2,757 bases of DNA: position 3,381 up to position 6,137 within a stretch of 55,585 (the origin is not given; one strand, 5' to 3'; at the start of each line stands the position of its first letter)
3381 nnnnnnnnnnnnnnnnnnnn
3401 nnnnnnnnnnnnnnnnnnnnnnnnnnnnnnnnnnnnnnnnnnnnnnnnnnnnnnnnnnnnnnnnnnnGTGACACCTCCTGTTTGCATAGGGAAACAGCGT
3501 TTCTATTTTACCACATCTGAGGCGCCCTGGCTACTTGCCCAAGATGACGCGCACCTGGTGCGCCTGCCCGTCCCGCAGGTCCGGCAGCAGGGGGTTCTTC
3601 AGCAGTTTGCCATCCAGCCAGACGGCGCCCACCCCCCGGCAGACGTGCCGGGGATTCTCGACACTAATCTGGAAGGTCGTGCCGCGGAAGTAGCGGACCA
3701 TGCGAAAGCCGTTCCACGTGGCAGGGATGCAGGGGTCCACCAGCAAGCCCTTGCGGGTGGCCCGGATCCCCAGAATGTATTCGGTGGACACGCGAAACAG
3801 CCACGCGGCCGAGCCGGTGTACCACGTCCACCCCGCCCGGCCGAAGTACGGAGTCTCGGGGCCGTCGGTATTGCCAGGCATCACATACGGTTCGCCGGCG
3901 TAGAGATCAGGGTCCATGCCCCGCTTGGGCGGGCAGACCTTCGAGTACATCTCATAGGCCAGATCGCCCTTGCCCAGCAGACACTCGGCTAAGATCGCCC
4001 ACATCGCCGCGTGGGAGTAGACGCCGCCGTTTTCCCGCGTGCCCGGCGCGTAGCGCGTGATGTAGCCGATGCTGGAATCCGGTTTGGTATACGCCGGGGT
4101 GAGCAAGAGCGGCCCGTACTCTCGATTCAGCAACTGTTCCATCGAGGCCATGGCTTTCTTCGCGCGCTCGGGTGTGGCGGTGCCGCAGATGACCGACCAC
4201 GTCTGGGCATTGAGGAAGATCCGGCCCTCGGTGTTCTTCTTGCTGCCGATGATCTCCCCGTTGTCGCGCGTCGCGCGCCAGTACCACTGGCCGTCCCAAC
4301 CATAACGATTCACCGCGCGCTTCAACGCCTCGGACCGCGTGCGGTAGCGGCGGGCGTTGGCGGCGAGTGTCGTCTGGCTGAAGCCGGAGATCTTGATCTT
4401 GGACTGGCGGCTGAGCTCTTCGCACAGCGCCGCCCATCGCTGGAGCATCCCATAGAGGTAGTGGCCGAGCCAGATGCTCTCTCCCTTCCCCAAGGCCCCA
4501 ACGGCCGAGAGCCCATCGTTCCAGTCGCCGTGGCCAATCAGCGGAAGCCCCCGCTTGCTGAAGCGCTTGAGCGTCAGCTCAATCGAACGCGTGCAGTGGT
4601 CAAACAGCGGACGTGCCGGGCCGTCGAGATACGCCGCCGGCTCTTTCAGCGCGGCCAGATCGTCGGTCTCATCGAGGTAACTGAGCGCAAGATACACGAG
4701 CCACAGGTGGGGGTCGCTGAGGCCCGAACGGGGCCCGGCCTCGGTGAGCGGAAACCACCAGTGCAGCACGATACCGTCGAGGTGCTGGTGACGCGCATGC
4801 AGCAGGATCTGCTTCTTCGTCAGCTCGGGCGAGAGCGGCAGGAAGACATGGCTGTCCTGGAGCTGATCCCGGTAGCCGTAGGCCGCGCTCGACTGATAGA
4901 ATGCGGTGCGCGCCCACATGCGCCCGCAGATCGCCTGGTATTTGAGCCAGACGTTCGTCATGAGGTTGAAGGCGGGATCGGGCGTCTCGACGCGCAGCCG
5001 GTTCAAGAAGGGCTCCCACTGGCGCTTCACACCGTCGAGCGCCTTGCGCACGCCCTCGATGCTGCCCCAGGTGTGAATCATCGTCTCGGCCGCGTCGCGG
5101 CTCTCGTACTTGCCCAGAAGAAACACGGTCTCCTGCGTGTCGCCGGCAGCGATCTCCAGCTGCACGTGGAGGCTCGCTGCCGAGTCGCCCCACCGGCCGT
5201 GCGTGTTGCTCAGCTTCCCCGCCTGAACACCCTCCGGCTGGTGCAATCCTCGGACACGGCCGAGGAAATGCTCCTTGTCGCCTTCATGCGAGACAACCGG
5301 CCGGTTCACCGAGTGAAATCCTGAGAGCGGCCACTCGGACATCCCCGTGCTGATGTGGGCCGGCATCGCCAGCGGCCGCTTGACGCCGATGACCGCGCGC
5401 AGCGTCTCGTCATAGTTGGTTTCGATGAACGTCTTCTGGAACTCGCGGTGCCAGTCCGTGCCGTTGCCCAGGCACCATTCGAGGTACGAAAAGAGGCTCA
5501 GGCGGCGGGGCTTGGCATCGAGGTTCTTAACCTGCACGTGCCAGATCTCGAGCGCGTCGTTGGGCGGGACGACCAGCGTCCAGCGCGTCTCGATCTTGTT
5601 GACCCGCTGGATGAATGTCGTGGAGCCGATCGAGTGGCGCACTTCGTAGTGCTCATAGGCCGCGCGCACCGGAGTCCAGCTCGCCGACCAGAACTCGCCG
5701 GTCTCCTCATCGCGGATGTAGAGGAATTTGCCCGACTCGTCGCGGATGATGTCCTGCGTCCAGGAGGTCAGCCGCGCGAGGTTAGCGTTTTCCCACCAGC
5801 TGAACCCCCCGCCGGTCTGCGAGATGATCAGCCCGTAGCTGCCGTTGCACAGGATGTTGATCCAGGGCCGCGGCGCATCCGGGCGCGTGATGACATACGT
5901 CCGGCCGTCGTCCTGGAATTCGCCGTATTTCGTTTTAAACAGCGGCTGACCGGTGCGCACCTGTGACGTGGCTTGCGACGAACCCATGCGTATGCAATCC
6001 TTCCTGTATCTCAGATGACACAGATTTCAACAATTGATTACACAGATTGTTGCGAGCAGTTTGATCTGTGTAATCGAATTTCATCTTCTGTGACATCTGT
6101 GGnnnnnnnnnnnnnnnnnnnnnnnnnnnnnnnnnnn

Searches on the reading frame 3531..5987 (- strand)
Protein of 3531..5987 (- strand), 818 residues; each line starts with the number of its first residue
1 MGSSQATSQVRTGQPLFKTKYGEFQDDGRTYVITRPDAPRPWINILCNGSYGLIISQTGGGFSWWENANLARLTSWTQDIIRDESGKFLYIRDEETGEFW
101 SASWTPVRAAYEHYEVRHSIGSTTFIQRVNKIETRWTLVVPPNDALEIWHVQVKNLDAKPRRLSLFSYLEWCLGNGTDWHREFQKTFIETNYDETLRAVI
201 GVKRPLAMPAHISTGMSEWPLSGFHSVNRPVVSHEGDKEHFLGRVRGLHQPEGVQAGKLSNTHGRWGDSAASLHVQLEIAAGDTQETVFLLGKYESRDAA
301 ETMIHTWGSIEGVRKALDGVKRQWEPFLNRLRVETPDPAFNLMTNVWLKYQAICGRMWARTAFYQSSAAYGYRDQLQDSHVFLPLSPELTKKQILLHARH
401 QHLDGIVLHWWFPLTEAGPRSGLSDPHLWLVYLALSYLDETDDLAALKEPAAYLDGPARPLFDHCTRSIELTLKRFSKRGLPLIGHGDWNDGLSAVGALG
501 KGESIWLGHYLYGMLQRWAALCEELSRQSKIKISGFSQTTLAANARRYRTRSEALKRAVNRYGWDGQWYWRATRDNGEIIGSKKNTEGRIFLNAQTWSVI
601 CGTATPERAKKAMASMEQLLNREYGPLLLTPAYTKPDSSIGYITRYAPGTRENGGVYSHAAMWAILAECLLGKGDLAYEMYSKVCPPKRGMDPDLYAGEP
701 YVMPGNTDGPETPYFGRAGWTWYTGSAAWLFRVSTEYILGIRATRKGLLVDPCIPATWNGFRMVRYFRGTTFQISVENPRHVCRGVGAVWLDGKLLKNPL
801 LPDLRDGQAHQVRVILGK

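Call 83: list_cluster_members(proteins=[window:3531-5987:-, window:6103-7380:-, window:864-2843:-, window:9038-12661:-, window:2883-3467:-])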
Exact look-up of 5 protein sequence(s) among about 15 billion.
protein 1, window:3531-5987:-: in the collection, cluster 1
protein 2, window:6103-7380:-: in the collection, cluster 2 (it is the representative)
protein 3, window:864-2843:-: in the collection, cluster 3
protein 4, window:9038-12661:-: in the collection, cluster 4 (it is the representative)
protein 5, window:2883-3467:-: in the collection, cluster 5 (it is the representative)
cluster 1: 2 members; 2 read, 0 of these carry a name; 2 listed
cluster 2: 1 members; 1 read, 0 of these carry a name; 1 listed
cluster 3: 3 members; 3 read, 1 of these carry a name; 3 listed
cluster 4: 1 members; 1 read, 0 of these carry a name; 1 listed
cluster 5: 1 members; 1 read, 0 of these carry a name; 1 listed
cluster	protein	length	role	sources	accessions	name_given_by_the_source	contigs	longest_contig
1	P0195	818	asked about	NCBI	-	-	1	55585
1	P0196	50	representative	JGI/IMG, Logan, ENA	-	-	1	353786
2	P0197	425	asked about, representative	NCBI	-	-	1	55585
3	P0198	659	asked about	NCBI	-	-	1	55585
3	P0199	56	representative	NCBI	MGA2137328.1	MAG: hypothetical protein ABSH14_00550 [Verrucomicrobiia bacterium]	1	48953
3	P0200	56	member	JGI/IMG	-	-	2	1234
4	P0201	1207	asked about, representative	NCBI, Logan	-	-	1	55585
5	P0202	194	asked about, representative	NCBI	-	-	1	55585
